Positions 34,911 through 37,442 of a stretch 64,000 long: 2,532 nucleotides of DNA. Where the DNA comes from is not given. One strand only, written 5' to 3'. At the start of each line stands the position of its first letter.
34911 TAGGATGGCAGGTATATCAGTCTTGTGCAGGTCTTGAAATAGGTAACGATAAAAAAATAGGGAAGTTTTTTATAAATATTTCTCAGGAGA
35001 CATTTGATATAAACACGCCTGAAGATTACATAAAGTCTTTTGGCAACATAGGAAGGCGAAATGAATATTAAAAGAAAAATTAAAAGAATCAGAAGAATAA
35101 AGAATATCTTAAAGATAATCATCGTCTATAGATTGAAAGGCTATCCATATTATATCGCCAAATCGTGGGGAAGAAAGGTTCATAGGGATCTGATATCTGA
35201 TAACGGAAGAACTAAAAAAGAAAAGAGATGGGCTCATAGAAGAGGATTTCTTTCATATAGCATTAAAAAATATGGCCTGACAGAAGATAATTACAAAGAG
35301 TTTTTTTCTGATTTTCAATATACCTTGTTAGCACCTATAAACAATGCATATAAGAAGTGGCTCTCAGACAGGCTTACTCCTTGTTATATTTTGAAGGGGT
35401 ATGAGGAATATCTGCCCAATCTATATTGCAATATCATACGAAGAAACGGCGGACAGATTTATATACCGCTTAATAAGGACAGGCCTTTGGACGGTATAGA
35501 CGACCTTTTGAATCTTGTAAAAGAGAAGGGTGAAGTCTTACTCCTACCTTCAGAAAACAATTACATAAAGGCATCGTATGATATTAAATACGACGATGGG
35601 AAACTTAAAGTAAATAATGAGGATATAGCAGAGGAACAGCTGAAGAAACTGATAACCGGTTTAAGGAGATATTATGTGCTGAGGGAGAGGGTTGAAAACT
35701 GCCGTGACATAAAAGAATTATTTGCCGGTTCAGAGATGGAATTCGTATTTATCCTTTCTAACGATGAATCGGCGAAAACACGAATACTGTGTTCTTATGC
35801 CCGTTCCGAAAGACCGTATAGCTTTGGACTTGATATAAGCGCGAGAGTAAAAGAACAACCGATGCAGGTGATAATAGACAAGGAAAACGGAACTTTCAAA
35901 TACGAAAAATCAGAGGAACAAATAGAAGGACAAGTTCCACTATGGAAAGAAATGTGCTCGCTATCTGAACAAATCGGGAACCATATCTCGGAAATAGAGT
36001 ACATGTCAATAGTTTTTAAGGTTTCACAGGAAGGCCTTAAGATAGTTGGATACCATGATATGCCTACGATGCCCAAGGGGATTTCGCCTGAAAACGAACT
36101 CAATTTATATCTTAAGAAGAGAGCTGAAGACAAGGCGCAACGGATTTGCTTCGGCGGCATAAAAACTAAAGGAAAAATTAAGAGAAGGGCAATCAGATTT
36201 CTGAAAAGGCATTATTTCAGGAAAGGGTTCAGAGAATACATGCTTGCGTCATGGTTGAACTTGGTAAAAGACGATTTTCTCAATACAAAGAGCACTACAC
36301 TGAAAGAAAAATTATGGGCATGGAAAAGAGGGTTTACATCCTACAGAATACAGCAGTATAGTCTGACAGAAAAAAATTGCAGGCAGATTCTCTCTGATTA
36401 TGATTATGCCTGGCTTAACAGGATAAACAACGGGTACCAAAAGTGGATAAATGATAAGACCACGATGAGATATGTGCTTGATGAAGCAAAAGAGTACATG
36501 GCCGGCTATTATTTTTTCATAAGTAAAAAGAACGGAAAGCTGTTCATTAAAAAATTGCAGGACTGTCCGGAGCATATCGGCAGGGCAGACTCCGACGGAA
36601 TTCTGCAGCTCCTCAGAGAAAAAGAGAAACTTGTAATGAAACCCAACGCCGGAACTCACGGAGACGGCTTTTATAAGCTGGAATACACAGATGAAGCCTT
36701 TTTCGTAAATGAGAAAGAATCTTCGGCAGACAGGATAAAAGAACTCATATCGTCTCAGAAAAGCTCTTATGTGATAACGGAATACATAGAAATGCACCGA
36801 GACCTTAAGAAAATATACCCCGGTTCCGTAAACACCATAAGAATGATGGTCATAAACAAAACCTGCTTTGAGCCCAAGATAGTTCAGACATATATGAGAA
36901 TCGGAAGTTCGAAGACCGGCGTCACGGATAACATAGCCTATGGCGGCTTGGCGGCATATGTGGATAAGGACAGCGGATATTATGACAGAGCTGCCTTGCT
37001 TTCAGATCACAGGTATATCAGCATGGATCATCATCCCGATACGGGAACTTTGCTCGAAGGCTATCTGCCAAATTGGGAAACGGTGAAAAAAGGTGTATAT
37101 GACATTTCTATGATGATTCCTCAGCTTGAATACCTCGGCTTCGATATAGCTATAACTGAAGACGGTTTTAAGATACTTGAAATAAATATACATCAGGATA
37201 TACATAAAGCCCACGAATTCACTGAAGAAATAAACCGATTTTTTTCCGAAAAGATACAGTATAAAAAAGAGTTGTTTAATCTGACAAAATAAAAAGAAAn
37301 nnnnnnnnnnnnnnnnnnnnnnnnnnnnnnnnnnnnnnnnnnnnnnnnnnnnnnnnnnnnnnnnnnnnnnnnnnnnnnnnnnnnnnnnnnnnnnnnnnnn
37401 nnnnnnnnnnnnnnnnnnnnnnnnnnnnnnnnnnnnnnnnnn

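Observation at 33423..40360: Three paralogous ATPgrasp_ST amidoligases, two of them tandem pseudo-domain plus active-domain proteins from internal duplication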

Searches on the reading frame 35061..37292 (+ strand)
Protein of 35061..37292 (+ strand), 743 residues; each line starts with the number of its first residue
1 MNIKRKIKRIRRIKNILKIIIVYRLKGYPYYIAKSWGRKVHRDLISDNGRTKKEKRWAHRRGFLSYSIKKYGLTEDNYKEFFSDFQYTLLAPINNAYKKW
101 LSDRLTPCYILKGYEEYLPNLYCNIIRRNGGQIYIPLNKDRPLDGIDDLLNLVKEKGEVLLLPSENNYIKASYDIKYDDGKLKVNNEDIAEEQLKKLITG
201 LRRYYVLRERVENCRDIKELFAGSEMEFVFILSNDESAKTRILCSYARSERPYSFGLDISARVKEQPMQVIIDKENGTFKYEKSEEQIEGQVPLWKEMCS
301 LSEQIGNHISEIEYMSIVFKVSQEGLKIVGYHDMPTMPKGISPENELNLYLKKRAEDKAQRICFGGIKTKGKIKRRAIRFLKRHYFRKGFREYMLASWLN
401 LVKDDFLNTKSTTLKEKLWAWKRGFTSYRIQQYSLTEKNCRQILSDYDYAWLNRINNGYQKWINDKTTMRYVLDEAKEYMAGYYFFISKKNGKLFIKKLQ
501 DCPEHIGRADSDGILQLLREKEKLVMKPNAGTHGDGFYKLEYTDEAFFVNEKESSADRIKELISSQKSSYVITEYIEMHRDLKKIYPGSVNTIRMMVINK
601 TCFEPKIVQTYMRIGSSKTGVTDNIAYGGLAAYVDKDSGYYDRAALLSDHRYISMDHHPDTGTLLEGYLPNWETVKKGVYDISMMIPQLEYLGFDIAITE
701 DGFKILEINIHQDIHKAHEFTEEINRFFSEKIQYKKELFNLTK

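Call 4: search_protein_families(library=pfam, proteins=[window:35061-37292:+], max_evalue=0.01)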
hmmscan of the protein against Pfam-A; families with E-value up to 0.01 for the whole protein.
window:35061-37292:+ (743 aa): 2 families
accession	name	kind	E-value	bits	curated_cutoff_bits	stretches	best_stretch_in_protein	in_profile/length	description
PF14397.11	ATPgrasp_ST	-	1.9e-37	129.4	31.4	1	505-714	46-258/278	Sugar-transfer associated ATP-grasp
PF14398.11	ATPgrasp_YheCD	-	2.2e-07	30.8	26.8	1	510-634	37-166/255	YheC/D like ATP-grasp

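Call 7: find_homologous_proteins(query=window:35061-37292:+)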
Query window:35061-37292:+ (743 aa): 103 proteins with E <= 0.001 among 8000 candidates.
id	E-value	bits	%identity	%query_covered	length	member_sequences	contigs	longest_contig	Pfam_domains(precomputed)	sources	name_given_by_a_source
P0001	0.0e+0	1692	99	100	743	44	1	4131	PF14397.12,PF14398.12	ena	-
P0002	0.0e+0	1541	89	100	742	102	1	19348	PF14397.12,PF14398.12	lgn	-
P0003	0.0e+0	1364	83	67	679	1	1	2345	PF14397.12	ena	-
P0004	0.0e+0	1130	67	99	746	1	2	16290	PF14397.12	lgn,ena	-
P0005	2.7e-280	950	57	99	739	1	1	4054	PF14397.12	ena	-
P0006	2.3e-274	930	54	99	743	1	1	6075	PF14397.12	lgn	-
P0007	2.5e-258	877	54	98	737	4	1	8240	PF14397.12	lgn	-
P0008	3.5e-258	877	55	98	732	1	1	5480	PF14397.12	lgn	-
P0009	5.3e-253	860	51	97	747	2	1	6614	PF14397.12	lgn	-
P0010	1.6e-252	858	51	97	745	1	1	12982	PF14397.12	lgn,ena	-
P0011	3.2e-248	844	53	97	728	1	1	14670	PF14397.12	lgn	-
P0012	9.6e-248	842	52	99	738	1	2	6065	PF14397.12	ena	-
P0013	1.8e-244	831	51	96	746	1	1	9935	PF14397.12,PF14398.12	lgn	-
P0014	2.4e-244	831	51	99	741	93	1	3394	PF14397.12,PF14398.12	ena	-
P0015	3.3e-244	830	50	98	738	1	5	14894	PF14397.12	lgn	-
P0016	1.9e-240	818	50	97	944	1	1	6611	PF14397.12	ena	-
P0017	9.5e-231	786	48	99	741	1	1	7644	PF14397.12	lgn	-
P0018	1.2e-187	643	45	98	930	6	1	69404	PF14397.12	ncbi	ncbi:sugar-transfer associated ATP-grasp domain-containing protein [Anaerovoracaceae bacterium SGI.1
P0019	2.9e-173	596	37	96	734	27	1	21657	PF14397.12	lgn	-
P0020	3.4e-168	579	40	100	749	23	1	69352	PF14397.12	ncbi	-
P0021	2.6e-167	576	39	100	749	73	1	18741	PF14397.12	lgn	-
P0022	3.6e-167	576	41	100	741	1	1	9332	PF14397.12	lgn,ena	-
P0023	9.4e-167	574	40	96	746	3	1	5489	PF14397.12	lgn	-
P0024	4.1e-166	572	40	100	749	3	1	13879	PF14397.12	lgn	-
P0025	5.9e-166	572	39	100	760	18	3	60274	PF14397.12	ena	-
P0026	6.6e-165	568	40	97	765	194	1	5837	PF14397.12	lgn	-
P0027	2.2e-161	557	40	99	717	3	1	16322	PF14397.12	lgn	-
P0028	1.6e-160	554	41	97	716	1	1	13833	PF14397.12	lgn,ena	-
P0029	1.6e-160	554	40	99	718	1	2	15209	PF14397.12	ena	-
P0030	4.6e-160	552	40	96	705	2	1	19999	PF14397.12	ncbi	-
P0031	1.6e-159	550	39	98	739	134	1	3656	PF14397.12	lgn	-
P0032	4.3e-159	549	38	96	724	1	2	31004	PF14397.12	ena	-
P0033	3.0e-158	546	40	96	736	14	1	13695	PF14397.12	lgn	-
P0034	4.0e-158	546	38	99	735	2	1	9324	PF14397.12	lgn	-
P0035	1.3e-157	544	38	100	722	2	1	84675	PF14397.12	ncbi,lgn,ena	-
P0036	3.0e-157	543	39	98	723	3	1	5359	PF14397.12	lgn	-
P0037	3.7e-157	543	38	99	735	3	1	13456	PF14397.12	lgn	-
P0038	5.6e-157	542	40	100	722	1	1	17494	PF14397.12,PF14398.12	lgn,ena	-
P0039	9.1e-157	541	38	96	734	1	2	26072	PF14397.12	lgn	-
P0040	1.2e-156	541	39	100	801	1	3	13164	PF14397.12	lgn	-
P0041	2.6e-156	540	39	100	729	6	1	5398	PF14397.12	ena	-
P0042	1.5e-155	537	38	98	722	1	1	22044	PF14397.12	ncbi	-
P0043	3.2e-155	536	40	100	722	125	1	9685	PF14397.12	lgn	-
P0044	1.6e-154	534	38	99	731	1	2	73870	PF14397.12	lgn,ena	-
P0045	2.0e-154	534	38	99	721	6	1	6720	PF14397.12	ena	-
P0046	8.9e-154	532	41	98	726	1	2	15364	PF14397.12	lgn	-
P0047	1.3e-153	531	38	99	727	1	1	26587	PF14397.12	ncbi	-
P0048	1.9e-153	530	39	98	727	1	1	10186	PF14397.12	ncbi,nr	ncbi:MAG: sugar-transfer associated ATP-grasp domain-containing protein [Eubacterium sp.]|nr:sugar-t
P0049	2.8e-153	530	40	96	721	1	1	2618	PF14397.12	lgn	-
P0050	7.0e-153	529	40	96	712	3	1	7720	PF14397.12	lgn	-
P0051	1.1e-152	528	38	96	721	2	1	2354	PF14397.12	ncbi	-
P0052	4.1e-152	526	40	96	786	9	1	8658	PF14397.12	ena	-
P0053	1.2e-151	524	41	96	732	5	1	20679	PF14397.12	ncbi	-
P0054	1.3e-151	524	40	92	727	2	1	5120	PF14397.12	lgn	-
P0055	1.5e-151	524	39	98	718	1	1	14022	PF14397.12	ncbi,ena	-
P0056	1.3e-150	521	39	98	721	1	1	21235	PF14397.12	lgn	-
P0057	9.2e-150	518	38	99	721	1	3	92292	PF14397.12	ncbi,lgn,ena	-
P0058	1.1e-149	518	38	100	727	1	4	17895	PF14397.12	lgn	-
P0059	2.5e-149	517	38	99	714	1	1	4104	PF14397.12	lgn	-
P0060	1.1e-148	515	39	96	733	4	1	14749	PF14397.12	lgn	-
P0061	9.5e-148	512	37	99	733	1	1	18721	PF14397.12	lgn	-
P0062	1.5e-147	511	38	100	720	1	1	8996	PF14397.12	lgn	-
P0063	2.9e-147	510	38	100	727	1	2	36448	PF14397.12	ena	-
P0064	5.6e-147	509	39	96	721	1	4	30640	PF14397.12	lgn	-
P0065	6.2e-147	509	39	96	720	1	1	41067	PF14397.12,PF14398.12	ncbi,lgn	-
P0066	7.9e-147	509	39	96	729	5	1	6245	PF14397.12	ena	-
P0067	3.8e-146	506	39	96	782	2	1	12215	PF14397.12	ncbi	-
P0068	2.7e-145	503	37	99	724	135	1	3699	PF14397.12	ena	-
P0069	4.6e-145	503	35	96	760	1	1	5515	PF14397.12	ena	-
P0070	5.2e-145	503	38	96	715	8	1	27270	PF14397.12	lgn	-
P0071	1.1e-144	501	38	99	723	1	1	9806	PF14397.12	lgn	-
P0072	2.6e-144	500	39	99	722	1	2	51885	PF14397.12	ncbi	-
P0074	4.5e-144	499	41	89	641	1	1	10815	PF14397.12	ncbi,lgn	-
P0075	9.2e-143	495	37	99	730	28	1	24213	PF14397.12,PF14398.12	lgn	-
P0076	3.1e-142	493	39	96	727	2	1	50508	PF14397.12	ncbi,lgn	-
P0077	9.0e-142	492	35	92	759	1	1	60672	PF14397.12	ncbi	-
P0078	1.3e-141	491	38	100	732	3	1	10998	PF14397.12,PF14398.12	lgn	-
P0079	1.9e-141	491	38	97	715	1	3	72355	PF14397.12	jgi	-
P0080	2.2e-141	491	37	99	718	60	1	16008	PF14397.12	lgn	-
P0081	7.8e-141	489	38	99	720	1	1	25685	PF14397.12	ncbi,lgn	-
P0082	2.3e-140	487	37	95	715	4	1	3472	PF14397.12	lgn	-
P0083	3.7e-140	486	37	99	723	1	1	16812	PF14397.12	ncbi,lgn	-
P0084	8.0e-140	485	38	99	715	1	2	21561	PF14397.12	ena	-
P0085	8.2e-140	485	38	96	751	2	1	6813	PF14397.12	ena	-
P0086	1.7e-139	484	36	96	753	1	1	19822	PF14397.12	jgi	-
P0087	1.4e-138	481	37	98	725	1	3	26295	PF14397.12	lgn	-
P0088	2.2e-138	481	38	98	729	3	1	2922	PF14397.12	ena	-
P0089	2.1e-131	458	38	98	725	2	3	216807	PF14397.12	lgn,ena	-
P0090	9.3e-131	455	39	85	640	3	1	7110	PF14397.12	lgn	-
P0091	5.1e-129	450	38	98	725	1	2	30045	PF14397.12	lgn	-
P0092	5.1e-128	446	39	85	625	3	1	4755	PF14397.12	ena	-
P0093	4.2e-127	443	36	100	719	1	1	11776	PF14397.12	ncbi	-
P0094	1.2e-124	435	37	98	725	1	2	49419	PF14397.12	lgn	-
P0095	1.5e-123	432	37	98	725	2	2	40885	PF14397.12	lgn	-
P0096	2.9e-123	431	53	49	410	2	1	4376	PF14397.12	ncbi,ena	-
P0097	5.6e-118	413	33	98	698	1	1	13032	PF14397.12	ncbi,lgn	-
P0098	4.6e-117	410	36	74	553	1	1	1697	PF14397.12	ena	-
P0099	3.9e-115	404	32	99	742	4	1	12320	PF14397.12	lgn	-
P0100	5.6e-111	390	33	96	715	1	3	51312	PF14397.12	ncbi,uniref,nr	ncbi:sugar-transfer associated ATP-grasp domain-containing protein [Pasteurella atlantica]|uniref:Su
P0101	2.3e-110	388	34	90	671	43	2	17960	PF14397.12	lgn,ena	-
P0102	3.9e-102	361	33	87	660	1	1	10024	PF14397.12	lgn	-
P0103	3.2e-101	358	32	87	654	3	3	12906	PF14397.12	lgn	-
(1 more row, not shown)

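Call 8: search_solved_structures(query=window:35061-37292:+, max_evalue=1, show_alignments=2)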
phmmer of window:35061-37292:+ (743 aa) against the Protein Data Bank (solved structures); distinct sequences matched with E-value up to 1: 0.

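Call 11: find_encoding_contigs(protein=P0002, flank=10000, max_places=3)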
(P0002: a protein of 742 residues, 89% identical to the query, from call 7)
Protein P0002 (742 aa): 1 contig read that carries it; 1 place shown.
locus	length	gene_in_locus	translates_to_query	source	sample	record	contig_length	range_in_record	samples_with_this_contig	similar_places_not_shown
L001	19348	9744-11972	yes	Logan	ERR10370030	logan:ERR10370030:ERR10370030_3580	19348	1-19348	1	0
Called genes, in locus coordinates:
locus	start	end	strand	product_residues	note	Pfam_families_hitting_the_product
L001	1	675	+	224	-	?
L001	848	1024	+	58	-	PF01783:Ribosomal_L32p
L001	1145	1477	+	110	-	PF19605:DUF6110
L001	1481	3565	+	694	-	PF00122:E1-E2_ATPase, PF08282:Hydrolase_3 (faint), PF00702:Hydrolase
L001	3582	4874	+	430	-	PF03952:Enolase_N, PF00113:Enolase_C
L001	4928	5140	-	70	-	PF12844:HTH_19, PF13560:HTH_31, PF01381:HTH_3, PF13443:HTH_26 (weak)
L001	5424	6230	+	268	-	PF01061:ABC2_membrane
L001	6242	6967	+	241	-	PF00005:ABC_tran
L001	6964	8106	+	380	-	PF04464:Glyphos_transf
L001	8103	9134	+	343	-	PF14397:ATPgrasp_ST, PF14398:ATPgrasp_YheCD (faint)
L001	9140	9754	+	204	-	-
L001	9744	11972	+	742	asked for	PF14397:ATPgrasp_ST, PF14398:ATPgrasp_YheCD (faint)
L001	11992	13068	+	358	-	PF01210:NAD_Gly3P_dh_N (weak), PF02558:ApbA, PF02317:Octopine_DH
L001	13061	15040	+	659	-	PF14397:ATPgrasp_ST, PF14398:ATPgrasp_YheCD (weak)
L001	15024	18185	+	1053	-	PF09587:PGA_cap, PF08245:Mur_ligase_M, PF02875:Mur_ligase_C, PF13306:LRR_5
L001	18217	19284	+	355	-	PF01820:Dala_Dala_lig_N, PF07478:Dala_Dala_lig_C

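Call 14: search_protein_families(library=ncbifam, proteins=[window:35061-37292:+], max_evalue=0.01)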
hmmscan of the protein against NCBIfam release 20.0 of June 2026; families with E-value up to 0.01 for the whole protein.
window:35061-37292:+ (743 aa): 2 families
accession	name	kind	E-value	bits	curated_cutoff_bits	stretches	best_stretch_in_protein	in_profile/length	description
TIGR02291.1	rimK_rel_E_lig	hypoth_equivalog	8.6e-07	28.2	314.2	1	511-710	65-268/317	alpha-L-glutamate ligase-like protein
NF040720.1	MptN_Meth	equivalog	0.00048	19.3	350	1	503-583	117-191/291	tetrahydromethanopterin:alpha-L-glutamate ligase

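Call 15: find_related_loci(query=window:35061-37292:+, collection=genome_contigs, flank=10000)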
Query window:35061-37292:+ (743 aa) in genome_contigs; peptide patterns used: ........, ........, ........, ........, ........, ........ (x = any residue, [..] = any of these).
56 stretches matched a pattern; 1 encode a relative of the query (tblastn E <= 1e-3); 1 distinct loci.
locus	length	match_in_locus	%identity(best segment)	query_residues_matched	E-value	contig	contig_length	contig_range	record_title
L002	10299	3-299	96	645-743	3e-57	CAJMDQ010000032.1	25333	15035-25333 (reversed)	MAG TPA_asm: uncultured Anaerotignum sp. isolate ERR321604-bin.31 genome assembly, contig: NODE_1348_length_25333_cov_3.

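Call 28: find_encoding_contigs(protein=P0004, flank=10000, max_places=2)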
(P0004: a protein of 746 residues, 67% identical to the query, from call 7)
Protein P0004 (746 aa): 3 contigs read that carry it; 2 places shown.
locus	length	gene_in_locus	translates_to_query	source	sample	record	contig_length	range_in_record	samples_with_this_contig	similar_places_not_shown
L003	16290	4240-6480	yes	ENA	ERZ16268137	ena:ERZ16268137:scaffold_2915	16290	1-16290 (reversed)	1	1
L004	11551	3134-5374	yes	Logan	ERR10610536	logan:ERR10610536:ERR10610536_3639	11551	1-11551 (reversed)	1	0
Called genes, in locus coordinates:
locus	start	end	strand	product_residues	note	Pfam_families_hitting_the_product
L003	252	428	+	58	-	PF01783:Ribosomal_L32p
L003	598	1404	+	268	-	PF01061:ABC2_membrane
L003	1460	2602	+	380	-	PF04464:Glyphos_transf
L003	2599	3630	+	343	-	PF14397:ATPgrasp_ST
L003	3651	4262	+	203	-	-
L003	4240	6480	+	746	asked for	PF14397:ATPgrasp_ST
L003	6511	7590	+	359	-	PF01210:NAD_Gly3P_dh_N (weak), PF02558:ApbA (weak), PF02317:Octopine_DH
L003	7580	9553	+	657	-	PF14397:ATPgrasp_ST, PF14398:ATPgrasp_YheCD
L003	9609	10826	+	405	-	PF09587:PGA_cap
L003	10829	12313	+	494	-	PF08245:Mur_ligase_M, PF02875:Mur_ligase_C (weak)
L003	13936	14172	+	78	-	-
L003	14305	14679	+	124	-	PF00872:Transposase_mut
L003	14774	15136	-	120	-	-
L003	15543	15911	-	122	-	PF00872:Transposase_mut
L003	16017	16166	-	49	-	-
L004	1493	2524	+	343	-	PF14397:ATPgrasp_ST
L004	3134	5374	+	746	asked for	PF14397:ATPgrasp_ST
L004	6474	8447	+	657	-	PF14397:ATPgrasp_ST, PF14398:ATPgrasp_YheCD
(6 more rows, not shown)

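Call 29: find_encoding_contigs(protein=P0100, flank=10000, max_places=2)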
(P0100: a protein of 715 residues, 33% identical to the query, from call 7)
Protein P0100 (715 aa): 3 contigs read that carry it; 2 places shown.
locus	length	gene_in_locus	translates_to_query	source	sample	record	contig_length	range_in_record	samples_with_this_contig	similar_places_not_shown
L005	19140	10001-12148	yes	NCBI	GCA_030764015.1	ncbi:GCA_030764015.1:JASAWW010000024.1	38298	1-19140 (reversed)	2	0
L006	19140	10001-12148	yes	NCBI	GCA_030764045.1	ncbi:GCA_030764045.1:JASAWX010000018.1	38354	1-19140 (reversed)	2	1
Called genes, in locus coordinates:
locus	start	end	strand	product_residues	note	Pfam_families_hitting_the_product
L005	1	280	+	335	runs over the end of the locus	PF01073:3Beta_HSD, PF01370:Epimerase, PF02719:Polysacc_synt_2, PF04321:RmlD_sub_bind, PF16363:GDP_Man_Dehyd, PF07993:NAD_binding_4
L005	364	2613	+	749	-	PF14397:ATPgrasp_ST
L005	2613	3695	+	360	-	PF01210:NAD_Gly3P_dh_N (weak), PF02558:ApbA, PF02317:Octopine_DH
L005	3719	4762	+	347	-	PF14397:ATPgrasp_ST, PF14398:ATPgrasp_YheCD (weak)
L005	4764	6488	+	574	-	PF14397:ATPgrasp_ST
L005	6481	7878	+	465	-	PF00324:AA_permease, PF13520:AA_permease_2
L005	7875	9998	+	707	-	PF08245:Mur_ligase_M, PF02875:Mur_ligase_C, PF13306:LRR_5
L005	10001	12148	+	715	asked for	PF14397:ATPgrasp_ST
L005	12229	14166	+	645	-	PF08245:Mur_ligase_M, PF02875:Mur_ligase_C, PF13306:LRR_5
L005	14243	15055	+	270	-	PF01061:ABC2_membrane (weak)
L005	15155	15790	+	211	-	PF00005:ABC_tran, PF13304:AAA_21 (faint)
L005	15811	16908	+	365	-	PF04464:Glyphos_transf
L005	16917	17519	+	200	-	-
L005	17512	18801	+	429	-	PF02397:Bac_transf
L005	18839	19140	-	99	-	PF01610:DDE_Tnp_ISL3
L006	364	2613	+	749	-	PF14397:ATPgrasp_ST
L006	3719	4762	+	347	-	PF14397:ATPgrasp_ST, PF14398:ATPgrasp_YheCD (weak)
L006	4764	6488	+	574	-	PF14397:ATPgrasp_ST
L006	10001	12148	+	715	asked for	PF14397:ATPgrasp_ST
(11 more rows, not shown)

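Call 37: predict_structure(alignment_id=A2)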
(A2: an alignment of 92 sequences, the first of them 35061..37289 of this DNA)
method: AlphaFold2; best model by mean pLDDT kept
length: 743 residues; sequences in the alignment: 92
mean_pLDDT: 93.3   pTM: 0.91
mean pLDDT of the five models: 93.3, 93.1, 92.5, 92.4, 92.2
residues with pLDDT >= 90: 624; 70-90: 105; 50-70: 13; < 50: 1
segments of 3 or more residues with pLDDT < 50: none
pLDDT, mean of each block of 10 residues (from residue 1): 90 96 93 95 95 97 96 97 96 92 96 96 94 91 90 96 90 95 96 96 95 97 96 94 97 88 90 97 92 98 97 97 97 94 97 95 76 86 94 93 93 95 94 90 92 91 96 96 96 94 96 98 96 80 97 97 94 96 93 95 94 90 78 95 89 92 97 98 97 97 95 73 90 94 69
secondary structure, 60 per line:
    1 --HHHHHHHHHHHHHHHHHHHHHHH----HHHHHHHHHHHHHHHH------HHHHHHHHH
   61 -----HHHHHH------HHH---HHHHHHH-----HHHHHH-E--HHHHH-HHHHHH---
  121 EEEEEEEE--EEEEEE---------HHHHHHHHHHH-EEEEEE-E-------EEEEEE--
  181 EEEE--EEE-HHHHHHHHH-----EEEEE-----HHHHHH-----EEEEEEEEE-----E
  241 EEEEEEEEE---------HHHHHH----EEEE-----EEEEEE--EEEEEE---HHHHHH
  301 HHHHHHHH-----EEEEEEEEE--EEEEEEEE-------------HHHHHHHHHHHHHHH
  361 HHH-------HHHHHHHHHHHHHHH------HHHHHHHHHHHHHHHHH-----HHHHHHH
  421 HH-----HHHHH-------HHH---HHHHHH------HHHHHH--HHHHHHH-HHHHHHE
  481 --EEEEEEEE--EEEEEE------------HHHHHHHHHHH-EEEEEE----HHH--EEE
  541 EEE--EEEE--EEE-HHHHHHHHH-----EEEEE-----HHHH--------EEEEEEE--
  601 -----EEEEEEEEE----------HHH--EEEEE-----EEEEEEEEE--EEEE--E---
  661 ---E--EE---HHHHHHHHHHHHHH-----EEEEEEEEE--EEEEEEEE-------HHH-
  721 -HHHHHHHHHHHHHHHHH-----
elements in order (helices of 4 or more, strands of 3 or more residues): H3-25 H30-45 H52-60 H66-71 H84-90 H96-101 H106-110 H112-117 E121-128 E131-136 H146-156 E158-163 E173-178 E181-184 E187-189 H191-199 E205-209 H215-220 E226-234 E240-249 H259-264 E269-272 E278-283 E286-291 H295-308 E314-322 E325-332 H346-363 H371-385 H392-408 H414-422 H428-432 H446-451 H458-463 H466-472 H474-479 E483-490 E493-498 H511-521 E523-528 E538-543 E546-549 E552-554 H556-564 E570-574 H580-583 E592-598 E606-614 E630-634 E640-648 E651-654 H672-685 E691-699 E702-709 H722-738
